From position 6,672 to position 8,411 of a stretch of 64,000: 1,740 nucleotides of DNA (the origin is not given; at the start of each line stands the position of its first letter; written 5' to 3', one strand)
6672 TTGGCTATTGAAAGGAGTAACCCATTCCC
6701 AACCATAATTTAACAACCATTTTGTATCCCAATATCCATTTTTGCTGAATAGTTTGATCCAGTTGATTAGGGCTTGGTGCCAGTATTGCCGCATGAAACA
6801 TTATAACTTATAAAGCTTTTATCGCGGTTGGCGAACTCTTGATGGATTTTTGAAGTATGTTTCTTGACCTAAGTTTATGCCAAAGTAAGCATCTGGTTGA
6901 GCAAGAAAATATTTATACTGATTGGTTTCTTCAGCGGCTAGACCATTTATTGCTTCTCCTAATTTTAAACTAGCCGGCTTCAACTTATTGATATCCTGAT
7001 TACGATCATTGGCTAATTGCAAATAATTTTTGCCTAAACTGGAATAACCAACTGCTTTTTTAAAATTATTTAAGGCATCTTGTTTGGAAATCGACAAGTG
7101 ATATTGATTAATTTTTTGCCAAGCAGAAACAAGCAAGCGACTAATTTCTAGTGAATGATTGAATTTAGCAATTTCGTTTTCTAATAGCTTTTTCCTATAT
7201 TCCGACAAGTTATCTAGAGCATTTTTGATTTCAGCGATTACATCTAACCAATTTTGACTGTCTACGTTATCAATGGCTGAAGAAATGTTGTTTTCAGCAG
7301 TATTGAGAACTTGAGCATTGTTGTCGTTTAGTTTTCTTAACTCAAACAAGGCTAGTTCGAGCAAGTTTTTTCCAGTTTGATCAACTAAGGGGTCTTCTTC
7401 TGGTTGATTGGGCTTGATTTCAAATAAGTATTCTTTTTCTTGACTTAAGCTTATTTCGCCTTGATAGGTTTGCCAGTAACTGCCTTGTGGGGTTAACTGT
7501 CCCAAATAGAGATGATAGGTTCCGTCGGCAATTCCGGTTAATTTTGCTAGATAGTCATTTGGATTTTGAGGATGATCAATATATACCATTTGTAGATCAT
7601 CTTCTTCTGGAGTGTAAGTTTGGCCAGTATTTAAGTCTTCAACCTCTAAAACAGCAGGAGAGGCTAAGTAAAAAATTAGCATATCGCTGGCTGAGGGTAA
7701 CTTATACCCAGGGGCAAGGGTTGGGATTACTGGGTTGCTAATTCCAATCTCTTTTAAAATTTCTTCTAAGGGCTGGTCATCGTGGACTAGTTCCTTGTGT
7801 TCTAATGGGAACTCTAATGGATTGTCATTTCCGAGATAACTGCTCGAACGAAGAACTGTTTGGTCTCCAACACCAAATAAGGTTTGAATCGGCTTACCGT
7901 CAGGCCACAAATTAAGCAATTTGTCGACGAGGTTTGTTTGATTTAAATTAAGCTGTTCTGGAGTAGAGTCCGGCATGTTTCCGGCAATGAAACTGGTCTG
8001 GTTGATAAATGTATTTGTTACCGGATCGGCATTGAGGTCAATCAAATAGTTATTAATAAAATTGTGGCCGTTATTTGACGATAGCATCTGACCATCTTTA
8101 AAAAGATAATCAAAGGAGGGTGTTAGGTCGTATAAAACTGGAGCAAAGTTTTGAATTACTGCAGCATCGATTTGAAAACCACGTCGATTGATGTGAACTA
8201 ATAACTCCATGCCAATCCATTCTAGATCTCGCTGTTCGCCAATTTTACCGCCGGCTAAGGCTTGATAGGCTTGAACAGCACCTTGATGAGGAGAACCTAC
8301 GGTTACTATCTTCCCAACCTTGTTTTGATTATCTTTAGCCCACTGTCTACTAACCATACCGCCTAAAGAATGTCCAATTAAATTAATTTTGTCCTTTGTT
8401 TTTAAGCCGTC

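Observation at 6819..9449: Giant secreted LCAT-like lipase with an N-terminal lectin-like domain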

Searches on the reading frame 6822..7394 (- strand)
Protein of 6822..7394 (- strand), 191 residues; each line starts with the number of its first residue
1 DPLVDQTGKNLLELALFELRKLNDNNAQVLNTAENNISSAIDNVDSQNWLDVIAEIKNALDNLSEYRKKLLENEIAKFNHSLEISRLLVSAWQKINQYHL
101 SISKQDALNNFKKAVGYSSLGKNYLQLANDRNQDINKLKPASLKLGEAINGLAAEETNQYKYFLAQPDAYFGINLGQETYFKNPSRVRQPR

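Call 22: search_protein_families(library=pfam, proteins=[window:6822-7394:-], max_evalue=10)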
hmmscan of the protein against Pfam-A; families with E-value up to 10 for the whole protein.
seq(191 aa): 7 families
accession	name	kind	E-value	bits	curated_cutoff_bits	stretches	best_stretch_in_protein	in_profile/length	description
PF14327.11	CSTF2_hinge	-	0.007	17.2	27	1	32-73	13-54/81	Hinge domain of cleavage stimulation factor subunit 2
PF16858.11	CNDH2_C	-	0.027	14.9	32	1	31-111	31-111/130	Condensin II complex subunit CAP-H2 or CNDH2, C-terminal wHTH domain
PF17533.7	DUF5452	-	0.048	14.2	27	1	35-124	6-90/169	Family of unknown function (DUF5452)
PF09749.15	HVSL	-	0.05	13.4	26.8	1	65-115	52-106/242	Uncharacterised conserved protein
PF14663.11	RasGEF_N_2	-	0.067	14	27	1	19-71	11-60/108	Rapamycin-insensitive companion of mTOR RasGEF_N domain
PF03193.22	RsgA_GTPase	-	0.12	12.7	30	1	83-140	41-102/174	RsgA GTPase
PF16590.10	ESP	-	0.23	12.2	22.7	1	25-90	26-87/91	Exocrine gland-secreting peptide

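Call 85: search_solved_structures(query=A5, max_evalue=1, show_alignments=2)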
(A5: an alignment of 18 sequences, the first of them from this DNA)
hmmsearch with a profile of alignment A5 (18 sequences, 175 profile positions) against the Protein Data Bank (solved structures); distinct sequences matched with E-value up to 1: 10.
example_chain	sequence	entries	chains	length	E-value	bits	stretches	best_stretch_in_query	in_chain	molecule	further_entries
7lm6_A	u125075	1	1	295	0.023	17.8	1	75-138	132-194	Adhesion protein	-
3cx3_A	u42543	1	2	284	0.076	16.1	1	75-138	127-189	Lipoprotein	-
9tqb_C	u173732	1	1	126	0.092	15.9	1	94-172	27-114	BLOC-1-related complex subunit 7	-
6e9v_Q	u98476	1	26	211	0.11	15.7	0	78-154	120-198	DHF79 filament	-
7lm7_A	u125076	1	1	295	0.11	15.6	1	75-138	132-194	Adhesion protein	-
7lm5_A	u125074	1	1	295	0.11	15.6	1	75-138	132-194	Adhesion protein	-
8yo3_A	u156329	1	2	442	0.2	14.8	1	34-157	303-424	DNA topoisomerase medium subunit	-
8ylu_A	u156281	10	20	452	0.21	14.7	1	34-157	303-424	DNA topoisomerase medium subunit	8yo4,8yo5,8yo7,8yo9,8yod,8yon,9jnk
8qaf_A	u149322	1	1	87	0.22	14.6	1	13-59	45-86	sc-apCC-8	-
9nvv_b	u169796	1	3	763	0.88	12.7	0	25-59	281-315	HIV envelope gp120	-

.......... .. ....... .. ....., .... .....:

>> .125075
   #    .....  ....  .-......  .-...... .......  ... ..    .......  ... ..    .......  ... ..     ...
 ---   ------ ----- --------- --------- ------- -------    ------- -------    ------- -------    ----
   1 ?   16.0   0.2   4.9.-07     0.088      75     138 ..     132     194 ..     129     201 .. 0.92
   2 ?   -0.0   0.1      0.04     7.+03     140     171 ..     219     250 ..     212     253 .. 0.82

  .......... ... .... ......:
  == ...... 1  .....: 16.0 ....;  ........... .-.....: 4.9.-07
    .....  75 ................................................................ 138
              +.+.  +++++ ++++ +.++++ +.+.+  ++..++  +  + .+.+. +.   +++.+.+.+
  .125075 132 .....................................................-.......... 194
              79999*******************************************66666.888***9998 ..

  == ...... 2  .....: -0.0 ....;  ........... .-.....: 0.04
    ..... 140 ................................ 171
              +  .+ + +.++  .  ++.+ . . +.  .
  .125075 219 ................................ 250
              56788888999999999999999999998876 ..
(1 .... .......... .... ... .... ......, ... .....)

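Call 86: search_protein_families(library=pfam, alignment_id=A5, max_evalue=0.1)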
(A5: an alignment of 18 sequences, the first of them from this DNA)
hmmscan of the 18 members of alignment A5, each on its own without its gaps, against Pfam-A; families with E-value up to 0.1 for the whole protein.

A. member 1, seq(186 aa): 5 families
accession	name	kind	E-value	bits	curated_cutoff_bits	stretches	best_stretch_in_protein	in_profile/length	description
PF14327.11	CSTF2_hinge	-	0.0067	17.3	27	1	27-68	13-54/81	Hinge domain of cleavage stimulation factor subunit 2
PF16858.11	CNDH2_C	-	0.026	14.9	32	1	26-106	31-111/130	Condensin II complex subunit CAP-H2 or CNDH2, C-terminal wHTH domain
PF17533.7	DUF5452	-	0.045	14.3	27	1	30-119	6-90/169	Family of unknown function (DUF5452)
PF09749.15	HVSL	-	0.046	13.5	26.8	1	60-110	52-106/242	Uncharacterised conserved protein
PF14663.11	RasGEF_N_2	-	0.062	14.1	27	0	14-66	11-60/108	Rapamycin-insensitive companion of mTOR RasGEF_N domain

B. families by the number of members that match (of 18 scanned): 28 families (the first 25 are shown)
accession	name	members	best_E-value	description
PF16785.10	SMBP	2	0.0065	Small metal-binding protein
PF10732.14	DUF2524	2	0.049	Protein of unknown function (DUF2524)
PF16183.10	Kinesin_assoc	1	0.0019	Kinesin-associated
PF22715.1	SNaCT9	1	0.0029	Short NACHT-associated C-Terminal domain, family 9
PF06476.17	DUF1090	1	0.0037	Protein of unknown function (DUF1090)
PF25110.1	TPR_ESP1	1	0.0038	Separase-like, TPR repeats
PF02963.22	EcoRI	1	0.0047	Restriction endonuclease EcoRI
PF01649.23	Ribosomal_S20p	1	0.0049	Ribosomal protein S20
PF14276.11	DUF4363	1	0.0066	Domain of unknown function (DUF4363)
PF14327.11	CSTF2_hinge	1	0.0067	Hinge domain of cleavage stimulation factor subunit 2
PF03066.21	Nucleoplasmin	1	0.018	Nucleoplasmin/nucleophosmin domain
PF25018.1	HEAT_IPO9_c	1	0.018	Importin-9 central HEAT repeats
PF13339.11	AATF-Che1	1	0.021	Apoptosis antagonizing transcription factor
PF16858.11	CNDH2_C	1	0.026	Condensin II complex subunit CAP-H2 or CNDH2, C-terminal wHTH domain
PF04225.17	LysM_OapA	1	0.041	Opacity-associated protein A LysM-like domain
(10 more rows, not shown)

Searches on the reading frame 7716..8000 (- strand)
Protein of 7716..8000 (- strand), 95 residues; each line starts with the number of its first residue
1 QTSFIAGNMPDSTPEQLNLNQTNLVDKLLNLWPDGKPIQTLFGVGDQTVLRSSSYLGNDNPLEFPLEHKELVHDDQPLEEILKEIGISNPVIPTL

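Call 58: search_solved_structures(query=A3, max_evalue=10, show_alignments=5)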
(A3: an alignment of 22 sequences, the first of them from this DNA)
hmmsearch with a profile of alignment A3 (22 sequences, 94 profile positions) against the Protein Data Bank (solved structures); distinct sequences matched with E-value up to 10: 4.
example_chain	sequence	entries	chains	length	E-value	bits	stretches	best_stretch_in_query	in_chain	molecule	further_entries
1jmu_A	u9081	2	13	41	0.45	13.6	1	37-66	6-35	PROTEIN MU-1 | Mu1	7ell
2xzr_A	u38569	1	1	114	0.59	13.2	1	48-85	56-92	IMMUNOGLOBULIN-BINDING PROTEIN EIBD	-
8vd6_A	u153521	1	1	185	1.1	12.4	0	62-93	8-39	CAP REPEAT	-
9nlj_U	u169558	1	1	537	1.7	11.8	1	58-91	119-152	Uup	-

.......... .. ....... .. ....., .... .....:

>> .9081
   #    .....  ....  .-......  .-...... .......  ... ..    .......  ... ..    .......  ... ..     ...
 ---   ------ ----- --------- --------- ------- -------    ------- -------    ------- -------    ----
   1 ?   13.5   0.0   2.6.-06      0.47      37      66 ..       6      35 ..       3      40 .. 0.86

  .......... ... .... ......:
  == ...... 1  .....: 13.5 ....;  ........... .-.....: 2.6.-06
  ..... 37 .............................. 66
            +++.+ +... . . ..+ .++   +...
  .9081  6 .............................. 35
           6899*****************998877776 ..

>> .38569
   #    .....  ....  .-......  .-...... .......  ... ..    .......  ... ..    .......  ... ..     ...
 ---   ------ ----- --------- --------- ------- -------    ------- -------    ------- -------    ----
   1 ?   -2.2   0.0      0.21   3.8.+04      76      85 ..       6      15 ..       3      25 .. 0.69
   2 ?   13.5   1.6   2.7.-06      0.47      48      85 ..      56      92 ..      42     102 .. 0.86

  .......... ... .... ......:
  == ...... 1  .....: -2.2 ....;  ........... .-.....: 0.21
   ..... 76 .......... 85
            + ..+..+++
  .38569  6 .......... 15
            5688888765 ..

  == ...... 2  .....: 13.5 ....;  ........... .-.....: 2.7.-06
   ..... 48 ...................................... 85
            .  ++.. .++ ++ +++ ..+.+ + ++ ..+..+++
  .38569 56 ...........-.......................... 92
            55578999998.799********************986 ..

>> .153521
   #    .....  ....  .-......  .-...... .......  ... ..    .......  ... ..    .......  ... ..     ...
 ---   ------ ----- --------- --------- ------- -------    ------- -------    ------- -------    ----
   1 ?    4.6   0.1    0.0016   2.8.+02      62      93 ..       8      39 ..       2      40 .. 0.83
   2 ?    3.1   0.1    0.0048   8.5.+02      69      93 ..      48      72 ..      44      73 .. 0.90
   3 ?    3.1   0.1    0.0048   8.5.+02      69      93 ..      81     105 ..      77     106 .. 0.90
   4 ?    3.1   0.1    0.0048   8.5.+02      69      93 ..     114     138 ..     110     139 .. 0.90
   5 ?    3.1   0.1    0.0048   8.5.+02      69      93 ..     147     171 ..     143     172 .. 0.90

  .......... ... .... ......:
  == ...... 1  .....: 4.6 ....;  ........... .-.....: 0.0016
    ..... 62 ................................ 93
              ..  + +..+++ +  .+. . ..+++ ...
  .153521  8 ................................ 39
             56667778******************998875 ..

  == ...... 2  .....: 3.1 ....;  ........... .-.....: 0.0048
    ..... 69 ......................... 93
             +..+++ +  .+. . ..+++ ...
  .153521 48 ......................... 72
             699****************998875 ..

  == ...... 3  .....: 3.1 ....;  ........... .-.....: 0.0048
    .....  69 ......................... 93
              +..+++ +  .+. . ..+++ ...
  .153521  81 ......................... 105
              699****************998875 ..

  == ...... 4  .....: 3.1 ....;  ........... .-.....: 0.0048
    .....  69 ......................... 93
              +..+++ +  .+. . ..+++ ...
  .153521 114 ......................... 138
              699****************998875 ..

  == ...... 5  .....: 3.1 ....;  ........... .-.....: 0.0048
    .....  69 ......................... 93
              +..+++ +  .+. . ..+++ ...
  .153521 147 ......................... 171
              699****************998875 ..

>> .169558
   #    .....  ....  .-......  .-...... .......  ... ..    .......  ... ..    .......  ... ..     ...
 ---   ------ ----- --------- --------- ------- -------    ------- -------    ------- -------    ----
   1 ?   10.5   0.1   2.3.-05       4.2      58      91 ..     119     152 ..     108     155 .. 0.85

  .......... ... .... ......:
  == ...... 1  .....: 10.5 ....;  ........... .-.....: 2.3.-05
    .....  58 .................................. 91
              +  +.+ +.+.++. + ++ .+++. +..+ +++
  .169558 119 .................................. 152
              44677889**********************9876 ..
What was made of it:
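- On Pfam PF02450 (LCAT family: LCAT, LPLA2, PDAT): The Asp/His-segment profile finds no LCAT or LPLA2 (call 58).
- Tried and rejected: A profile of the Asp/His segment against PDB sequences, meant to prove LCAT/LPLA2 or lipase kinship of the distal half, gave only noise (call 58).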

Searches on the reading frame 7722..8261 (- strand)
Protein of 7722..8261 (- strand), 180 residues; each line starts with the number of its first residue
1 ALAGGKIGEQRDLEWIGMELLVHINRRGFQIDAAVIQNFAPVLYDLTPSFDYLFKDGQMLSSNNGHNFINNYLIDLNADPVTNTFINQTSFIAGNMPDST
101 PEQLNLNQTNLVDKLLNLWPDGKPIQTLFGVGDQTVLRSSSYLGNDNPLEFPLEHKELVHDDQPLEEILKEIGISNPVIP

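Call 22: search_protein_families(library=pfam, proteins=[window:7722-8261:-], max_evalue=10)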
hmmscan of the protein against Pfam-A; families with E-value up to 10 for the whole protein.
seq(180 aa): 0 families
